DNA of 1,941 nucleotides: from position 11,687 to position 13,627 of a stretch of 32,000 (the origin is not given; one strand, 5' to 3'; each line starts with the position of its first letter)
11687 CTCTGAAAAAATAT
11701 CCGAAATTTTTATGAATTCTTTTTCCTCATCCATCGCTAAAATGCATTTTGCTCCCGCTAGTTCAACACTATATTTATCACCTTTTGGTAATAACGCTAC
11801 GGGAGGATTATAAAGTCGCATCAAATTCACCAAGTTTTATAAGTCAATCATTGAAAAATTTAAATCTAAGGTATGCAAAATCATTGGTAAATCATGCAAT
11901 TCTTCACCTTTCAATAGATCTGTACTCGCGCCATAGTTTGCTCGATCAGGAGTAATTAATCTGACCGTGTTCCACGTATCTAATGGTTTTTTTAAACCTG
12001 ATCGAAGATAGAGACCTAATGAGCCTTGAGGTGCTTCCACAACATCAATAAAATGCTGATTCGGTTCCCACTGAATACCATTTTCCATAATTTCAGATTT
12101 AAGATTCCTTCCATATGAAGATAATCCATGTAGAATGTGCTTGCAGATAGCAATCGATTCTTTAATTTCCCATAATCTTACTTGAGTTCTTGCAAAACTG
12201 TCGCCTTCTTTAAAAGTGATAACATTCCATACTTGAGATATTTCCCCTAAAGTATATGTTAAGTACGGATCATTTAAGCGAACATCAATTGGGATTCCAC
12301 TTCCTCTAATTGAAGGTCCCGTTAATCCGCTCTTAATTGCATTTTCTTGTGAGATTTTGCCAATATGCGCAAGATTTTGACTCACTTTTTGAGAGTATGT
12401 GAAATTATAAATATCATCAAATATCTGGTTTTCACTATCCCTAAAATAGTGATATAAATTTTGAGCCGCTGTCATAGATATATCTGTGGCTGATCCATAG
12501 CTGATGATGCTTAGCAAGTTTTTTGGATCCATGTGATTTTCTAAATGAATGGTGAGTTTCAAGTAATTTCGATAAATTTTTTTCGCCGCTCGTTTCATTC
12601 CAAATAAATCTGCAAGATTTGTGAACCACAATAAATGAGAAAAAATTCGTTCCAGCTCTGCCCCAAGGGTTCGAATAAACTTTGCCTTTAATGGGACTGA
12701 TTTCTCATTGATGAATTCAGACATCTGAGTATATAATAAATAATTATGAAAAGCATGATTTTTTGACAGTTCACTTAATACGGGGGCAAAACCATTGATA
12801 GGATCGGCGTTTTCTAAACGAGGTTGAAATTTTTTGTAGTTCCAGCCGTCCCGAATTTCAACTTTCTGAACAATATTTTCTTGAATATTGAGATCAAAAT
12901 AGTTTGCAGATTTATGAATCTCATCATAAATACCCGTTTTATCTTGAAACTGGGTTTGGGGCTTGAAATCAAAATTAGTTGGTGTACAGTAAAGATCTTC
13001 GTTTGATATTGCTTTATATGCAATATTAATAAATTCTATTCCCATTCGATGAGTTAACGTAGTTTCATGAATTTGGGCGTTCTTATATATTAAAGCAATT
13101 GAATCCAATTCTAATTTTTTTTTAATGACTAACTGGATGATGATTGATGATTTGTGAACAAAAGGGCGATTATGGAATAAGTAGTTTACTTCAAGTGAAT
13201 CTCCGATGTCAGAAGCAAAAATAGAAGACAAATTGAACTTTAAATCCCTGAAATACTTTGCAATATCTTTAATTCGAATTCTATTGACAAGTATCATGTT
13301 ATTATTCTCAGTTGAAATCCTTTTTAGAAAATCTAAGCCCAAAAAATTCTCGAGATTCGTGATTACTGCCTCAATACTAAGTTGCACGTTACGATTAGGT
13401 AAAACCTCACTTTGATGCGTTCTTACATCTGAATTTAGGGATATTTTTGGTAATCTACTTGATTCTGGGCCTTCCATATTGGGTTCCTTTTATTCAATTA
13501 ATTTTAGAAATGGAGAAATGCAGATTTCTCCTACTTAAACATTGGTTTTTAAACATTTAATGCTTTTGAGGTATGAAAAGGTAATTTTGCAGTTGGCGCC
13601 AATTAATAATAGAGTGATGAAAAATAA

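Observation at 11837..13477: Orphan NuoC-NuoD fusion that has lost the Ni-Fe ligands and sits among non-respiratory genes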

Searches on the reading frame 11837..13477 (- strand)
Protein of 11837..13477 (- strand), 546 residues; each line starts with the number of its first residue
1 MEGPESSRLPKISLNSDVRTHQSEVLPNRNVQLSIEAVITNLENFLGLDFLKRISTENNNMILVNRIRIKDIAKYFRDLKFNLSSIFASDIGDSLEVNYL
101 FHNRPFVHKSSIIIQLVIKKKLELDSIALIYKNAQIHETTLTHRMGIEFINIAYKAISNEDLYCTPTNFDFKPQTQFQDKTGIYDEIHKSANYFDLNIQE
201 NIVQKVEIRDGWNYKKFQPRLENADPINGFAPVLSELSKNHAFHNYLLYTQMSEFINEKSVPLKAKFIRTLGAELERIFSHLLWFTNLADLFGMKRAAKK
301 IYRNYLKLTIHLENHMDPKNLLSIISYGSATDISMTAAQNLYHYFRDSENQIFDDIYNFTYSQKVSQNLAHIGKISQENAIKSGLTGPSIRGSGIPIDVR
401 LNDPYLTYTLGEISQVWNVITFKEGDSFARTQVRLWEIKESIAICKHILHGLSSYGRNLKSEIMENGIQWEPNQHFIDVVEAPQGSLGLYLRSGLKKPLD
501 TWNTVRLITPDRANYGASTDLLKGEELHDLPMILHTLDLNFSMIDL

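Call 4: search_protein_families(library=pfam, proteins=[window:11837-13477:-], max_evalue=0.01)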
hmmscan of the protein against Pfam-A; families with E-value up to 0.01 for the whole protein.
window:11837-13477:- (546 aa): 2 families
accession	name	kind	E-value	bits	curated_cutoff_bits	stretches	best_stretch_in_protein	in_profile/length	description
PF00346.24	Complex1_49kDa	-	8.6e-29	100.9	24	2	328-453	39-160/271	Respiratory-chain NADH dehydrogenase, 49 Kd subunit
PF00329.25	Complex1_30kDa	-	1.7e-06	29.1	22.5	1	64-153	3-98/124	Respiratory-chain NADH dehydrogenase, 30 Kd subunit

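Call 5: search_solved_structures(query=window:11837-13477:-, max_evalue=0.01, show_alignments=2)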
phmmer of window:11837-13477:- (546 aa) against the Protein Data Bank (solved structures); distinct sequences matched with E-value up to 0.01: 51.
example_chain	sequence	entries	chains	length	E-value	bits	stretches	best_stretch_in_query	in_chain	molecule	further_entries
6hum_H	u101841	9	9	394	7.2e-19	71.3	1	230-544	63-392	NAD(P)H-quinone oxidoreductase subunit H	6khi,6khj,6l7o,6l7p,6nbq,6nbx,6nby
6u8y_L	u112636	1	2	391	1.1e-18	70.7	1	249-538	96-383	NADH dehydrogenase subunit D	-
7eu3_H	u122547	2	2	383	7.1e-18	68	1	250-543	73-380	NAD(P)H-quinone oxidoreductase subunit H, chloroplastic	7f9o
7q5y_B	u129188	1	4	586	1e-17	67.5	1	201-452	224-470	NADH-quinone oxidoreductase subunit C/D 2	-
6h8k_C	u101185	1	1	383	2.6e-17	66.1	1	253-545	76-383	NUCM protein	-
4wz7_C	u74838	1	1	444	3.6e-17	65.7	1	253-545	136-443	NUCM protein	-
6gcs_C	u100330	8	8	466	4.2e-17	65.4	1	253-545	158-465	49-KDA PROTEIN (NUCM) | Subunit NUCM of NADH:Ubiquinone Oxidoreductase (Complex I) | NUCM protein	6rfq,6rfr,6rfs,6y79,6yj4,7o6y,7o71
7b0n_D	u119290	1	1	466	4.3e-17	65.4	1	253-545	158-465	NUCM protein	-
7wfg_H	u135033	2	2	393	6.8e-17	64.8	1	256-471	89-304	NAD(P)H-quinone oxidoreductase subunit H, chloroplastic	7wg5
9grx_H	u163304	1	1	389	6.4e-15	58.2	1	255-454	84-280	NAD(P)H-quinone oxidoreductase subunit H, chloroplastic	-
8ba0_D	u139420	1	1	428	3.1e-14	56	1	249-451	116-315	Complex I-49kD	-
7arc_D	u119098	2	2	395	3.1e-14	56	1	243-450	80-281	ND7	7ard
8b9z_D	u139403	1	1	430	3.1e-14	56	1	249-451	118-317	Complex I-49kD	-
9iho_D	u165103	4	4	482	4.3e-14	55.5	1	252-447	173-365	NUCM (49 kDa) subunit of mitochondrial NADH:ubiquinone oxidoreductase (Complex I)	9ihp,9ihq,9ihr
8esw_S2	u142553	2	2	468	4.3e-14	55.5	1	249-451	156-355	Complex I-49kD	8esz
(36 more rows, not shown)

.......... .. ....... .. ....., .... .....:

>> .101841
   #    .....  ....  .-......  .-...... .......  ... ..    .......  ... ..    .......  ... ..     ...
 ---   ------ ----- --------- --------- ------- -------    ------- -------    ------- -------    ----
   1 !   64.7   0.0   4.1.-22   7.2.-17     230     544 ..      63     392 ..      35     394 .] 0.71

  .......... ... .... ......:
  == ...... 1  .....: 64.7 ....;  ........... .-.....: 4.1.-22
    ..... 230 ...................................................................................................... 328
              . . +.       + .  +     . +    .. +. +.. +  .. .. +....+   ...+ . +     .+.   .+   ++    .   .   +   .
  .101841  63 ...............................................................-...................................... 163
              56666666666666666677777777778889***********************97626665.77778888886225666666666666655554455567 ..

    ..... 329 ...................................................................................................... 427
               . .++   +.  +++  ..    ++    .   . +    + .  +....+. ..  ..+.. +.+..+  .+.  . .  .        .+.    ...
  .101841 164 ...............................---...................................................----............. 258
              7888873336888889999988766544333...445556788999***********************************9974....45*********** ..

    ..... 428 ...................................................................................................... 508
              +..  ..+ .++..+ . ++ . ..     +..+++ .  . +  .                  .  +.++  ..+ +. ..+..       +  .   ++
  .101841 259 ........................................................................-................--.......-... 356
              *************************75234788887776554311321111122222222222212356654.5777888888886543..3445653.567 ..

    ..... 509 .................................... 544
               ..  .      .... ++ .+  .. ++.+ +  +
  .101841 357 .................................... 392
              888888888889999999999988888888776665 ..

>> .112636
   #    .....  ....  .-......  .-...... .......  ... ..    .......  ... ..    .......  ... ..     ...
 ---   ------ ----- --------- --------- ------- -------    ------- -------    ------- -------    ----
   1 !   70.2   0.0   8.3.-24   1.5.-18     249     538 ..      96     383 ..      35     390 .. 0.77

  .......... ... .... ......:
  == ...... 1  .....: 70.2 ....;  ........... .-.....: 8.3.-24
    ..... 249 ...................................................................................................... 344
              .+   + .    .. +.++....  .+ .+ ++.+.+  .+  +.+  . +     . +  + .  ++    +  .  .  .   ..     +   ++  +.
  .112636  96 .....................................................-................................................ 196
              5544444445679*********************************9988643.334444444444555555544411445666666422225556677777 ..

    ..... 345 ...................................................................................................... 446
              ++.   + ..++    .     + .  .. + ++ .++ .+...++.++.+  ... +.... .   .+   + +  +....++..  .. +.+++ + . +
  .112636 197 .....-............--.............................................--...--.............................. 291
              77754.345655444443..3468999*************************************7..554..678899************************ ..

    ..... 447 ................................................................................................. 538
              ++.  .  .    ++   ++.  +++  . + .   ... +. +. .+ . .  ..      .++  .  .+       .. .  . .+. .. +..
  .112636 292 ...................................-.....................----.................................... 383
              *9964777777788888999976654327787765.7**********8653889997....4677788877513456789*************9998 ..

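Call 6: find_homologous_proteins(query=window:11837-13477:-, max_evalue=0.001)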
Query window:11837-13477:- (546 aa): 21 proteins with E <= 0.001 among 5429 candidates.
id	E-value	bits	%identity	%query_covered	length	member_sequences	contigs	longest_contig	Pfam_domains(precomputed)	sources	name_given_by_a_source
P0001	0.0e+0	1219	98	100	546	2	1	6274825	PF00329.26,PF00346.25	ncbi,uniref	ncbi:NADH-quinone oxidoreductase subunit C [Candidatus Lokiarchaeum ossiferum]|uniref:NADH-quinone o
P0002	2.8e-279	945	76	100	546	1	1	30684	PF00346.25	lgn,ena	-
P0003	1.3e-237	808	65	100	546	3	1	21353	PF00346.25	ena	-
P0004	6.5e-146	505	46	97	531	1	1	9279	PF00329.26,PF00346.25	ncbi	-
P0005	1.1e-128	449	42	95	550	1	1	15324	PF00329.26,PF00346.25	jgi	jgi:NADH-quinone oxidoreductase subunit D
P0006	9.3e-124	432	40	96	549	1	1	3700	PF00329.26,PF00346.25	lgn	-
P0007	7.3e-123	429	43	96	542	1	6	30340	PF00346.25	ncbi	ncbi:MAG: hypothetical protein ACTSWX_03545 [Promethearchaeota archaeon]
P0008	4.7e-121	423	41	98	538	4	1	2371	PF00346.25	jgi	-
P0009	4.5e-116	407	39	96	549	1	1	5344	PF00329.26,PF00346.25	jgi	-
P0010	2.3e-103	365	38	95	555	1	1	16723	PF00329.26,PF00346.25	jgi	jgi:NADH-quinone oxidoreductase subunit D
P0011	2.9e-101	358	37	92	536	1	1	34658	PF00329.26,PF00346.25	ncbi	-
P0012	2.1e-93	332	42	70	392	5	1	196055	PF00346.25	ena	-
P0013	2.1e-87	312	32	94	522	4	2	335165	PF00374.25,PF00346.25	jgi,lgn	jgi:NADH:ubiquinone oxidoreductase subunit D/Ni,Fe-hydrogenase III component G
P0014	5.0e-82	295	33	94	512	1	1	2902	PF00374.25,PF00346.25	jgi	-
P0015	2.9e-19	88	29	59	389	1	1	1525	PF00346.25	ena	-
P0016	1.5e-15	75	28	59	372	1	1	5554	PF00346.25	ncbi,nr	ncbi:MAG: NADH-quinone oxidoreductase subunit D [Syntrophales bacterium]|nr:NADH-quinone oxidoreduct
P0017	4.7e-10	57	26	55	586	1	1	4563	PF00329.26,PF00346.25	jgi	-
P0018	5.9e-10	57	24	64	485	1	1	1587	PF00346.25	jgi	-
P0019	1.6e-7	49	26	57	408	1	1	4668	PF00346.25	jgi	-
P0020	1.8e-6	45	23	64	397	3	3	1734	PF00346.25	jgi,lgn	-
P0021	1.1e-5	43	24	54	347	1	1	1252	PF00346.25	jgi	-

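Call 7: find_encoding_contigs(protein=P0001, flank=10000, max_places=3)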
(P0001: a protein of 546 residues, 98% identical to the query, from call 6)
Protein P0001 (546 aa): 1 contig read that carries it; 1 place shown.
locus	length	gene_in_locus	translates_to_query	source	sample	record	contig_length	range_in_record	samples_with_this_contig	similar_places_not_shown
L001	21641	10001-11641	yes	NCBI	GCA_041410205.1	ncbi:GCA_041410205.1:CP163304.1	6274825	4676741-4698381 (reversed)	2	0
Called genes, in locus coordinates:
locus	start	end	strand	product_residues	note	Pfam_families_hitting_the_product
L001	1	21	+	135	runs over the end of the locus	-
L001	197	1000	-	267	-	PF12801:Fer4_5, PF13484:Fer4_16 (faint), PF00037:Fer4 (faint), PF12837:Fer4_6 (faint), PF12838:Fer4_7 (weak), PF13746:Fer4_18 (weak), PF13237:Fer4_10, PF13187:Fer4_9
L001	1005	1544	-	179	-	PF12682:Flavodoxin_4, PF12724:Flavodoxin_5 (faint)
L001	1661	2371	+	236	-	PF00440:TetR_N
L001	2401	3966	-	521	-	PF00890:FAD_binding_2, PF01266:DAO (weak), PF01494:FAD_binding_3 (faint), PF03486:HI0933_like (faint), PF07992:Pyr_redox_2 (faint), PF02910:Succ_DH_flav_C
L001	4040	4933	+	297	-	PF01066:CDP-OH_P_transf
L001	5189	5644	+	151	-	PF03061:4HBT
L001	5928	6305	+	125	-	PF03259:Robl_LC7 (weak)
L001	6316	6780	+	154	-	-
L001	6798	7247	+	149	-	-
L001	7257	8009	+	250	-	PF19036:Fuz_longin_1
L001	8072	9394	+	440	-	PF00082:Peptidase_S8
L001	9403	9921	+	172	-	PF04307:YdjM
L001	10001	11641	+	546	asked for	PF00329:Complex1_30kDa (weak), PF00346:Complex1_49kDa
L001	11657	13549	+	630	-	-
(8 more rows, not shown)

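Call 8: find_encoding_contigs(protein=P0007, flank=10000, max_places=3)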
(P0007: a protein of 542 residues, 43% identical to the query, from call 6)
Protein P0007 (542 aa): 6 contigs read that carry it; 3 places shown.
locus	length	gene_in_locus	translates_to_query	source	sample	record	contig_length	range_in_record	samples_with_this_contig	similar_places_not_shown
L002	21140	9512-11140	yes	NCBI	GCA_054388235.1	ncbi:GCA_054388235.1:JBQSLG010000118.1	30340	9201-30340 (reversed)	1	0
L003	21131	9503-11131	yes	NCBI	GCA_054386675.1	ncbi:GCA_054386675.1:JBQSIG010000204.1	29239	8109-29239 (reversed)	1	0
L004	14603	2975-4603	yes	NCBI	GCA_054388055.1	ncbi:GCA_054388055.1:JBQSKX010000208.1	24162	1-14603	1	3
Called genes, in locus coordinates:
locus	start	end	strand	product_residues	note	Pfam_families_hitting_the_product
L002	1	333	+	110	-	PF02036:SCP2, PF14864:Alkyl_sulf_C (weak)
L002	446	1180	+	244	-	PF08332:CaMKII_AD (weak), PF13474:SnoaL_3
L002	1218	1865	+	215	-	PF00857:Isochorismatase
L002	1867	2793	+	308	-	PF00070:Pyr_redox (faint), PF03486:HI0933_like (faint), PF07992:Pyr_redox_2, PF13434:Lys_Orn_oxgnase (faint), PF13738:Pyr_redox_3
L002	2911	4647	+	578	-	PF01650:Peptidase_C13, PF17957:Big_7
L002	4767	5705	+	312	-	PF04055:Radical_SAM (weak)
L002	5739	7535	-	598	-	PF00501:AMP-binding, PF13193:AMP-binding_C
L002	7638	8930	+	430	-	PF00082:Peptidase_S8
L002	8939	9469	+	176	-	PF04307:YdjM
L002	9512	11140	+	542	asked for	PF00346:Complex1_49kDa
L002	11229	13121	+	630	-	-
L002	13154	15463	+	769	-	-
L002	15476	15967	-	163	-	PF22769:DCD, PF00692:dUTPase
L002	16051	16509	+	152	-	-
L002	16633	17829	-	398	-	PF00266:Aminotran_5, PF01212:Beta_elim_lyase, PF01041:DegT_DnrJ_EryC1 (weak), PF00282:Pyridoxal_deC (weak)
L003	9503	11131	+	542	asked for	PF00346:Complex1_49kDa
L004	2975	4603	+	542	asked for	PF00346:Complex1_49kDa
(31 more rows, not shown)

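Call 10: find_encoding_contigs(protein=P0013, flank=10000, max_places=2)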
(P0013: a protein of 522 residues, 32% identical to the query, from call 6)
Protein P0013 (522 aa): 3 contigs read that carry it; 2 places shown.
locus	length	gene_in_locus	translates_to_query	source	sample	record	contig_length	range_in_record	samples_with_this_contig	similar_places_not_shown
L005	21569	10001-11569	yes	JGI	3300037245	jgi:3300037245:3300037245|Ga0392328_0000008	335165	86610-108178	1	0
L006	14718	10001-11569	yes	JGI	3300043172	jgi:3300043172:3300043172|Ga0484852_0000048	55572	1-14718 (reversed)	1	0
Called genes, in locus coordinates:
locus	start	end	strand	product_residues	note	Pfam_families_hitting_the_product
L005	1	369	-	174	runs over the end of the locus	-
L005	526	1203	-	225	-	-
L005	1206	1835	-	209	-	-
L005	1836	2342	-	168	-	-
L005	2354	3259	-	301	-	PF00025:Arf, PF09439:SRPRB, PF00009:GTP_EFTU (weak), PF00071:Ras, PF01926:MMR_HSR1, PF08477:Roc (weak), PF00503:G-alpha (weak)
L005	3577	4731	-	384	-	PF00072:Response_reg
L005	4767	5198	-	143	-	PF12840:HTH_20 (weak), PF01022:HTH_5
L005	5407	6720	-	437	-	PF11700:ATG22, PF07690:MFS_1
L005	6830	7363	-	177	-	PF13302:Acetyltransf_3, PF00583:Acetyltransf_1 (weak)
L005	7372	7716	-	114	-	PF01187:MIF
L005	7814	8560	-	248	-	-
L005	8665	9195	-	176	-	-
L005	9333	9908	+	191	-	PF04307:YdjM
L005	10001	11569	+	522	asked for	PF00374:NiFeSe_Hases (faint), PF00346:Complex1_49kDa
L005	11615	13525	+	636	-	-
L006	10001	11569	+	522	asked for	PF00374:NiFeSe_Hases (faint), PF00346:Complex1_49kDa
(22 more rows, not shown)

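Call 11: find_encoding_contigs(protein=P0011, flank=10000, max_places=2)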
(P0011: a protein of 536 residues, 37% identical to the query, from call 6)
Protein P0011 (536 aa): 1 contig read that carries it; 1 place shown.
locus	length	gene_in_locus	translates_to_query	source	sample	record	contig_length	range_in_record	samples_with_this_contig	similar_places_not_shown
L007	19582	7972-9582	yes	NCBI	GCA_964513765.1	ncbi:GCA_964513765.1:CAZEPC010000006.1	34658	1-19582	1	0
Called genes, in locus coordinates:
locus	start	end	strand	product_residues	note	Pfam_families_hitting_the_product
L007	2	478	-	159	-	?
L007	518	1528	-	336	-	PF01022:HTH_5 (faint), PF00126:HTH_1, PF03466:LysR_substrate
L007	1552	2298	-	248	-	PF00106:adh_short, PF08659:KR, PF23441:SDR, PF02737:3HCDH_N (weak), PF13561:adh_short_C2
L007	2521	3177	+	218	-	-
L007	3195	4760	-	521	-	PF00890:FAD_binding_2, PF01266:DAO, PF02910:Succ_DH_flav_C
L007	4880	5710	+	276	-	PF01791:DeoC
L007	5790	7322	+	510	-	PF00082:Peptidase_S8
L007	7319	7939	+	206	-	PF04307:YdjM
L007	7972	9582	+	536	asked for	PF00329:Complex1_30kDa (faint), PF00346:Complex1_49kDa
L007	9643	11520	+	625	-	-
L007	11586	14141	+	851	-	PF13240:Zn_Ribbon_1 (weak)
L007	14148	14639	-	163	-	PF22769:DCD, PF00692:dUTPase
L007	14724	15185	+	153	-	-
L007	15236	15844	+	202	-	PF00300:His_Phos_1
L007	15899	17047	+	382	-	PF08240:ADH_N, PF16912:Glu_dehyd_C (weak), PF00107:ADH_zinc_N, PF13602:ADH_zinc_N_2 (weak)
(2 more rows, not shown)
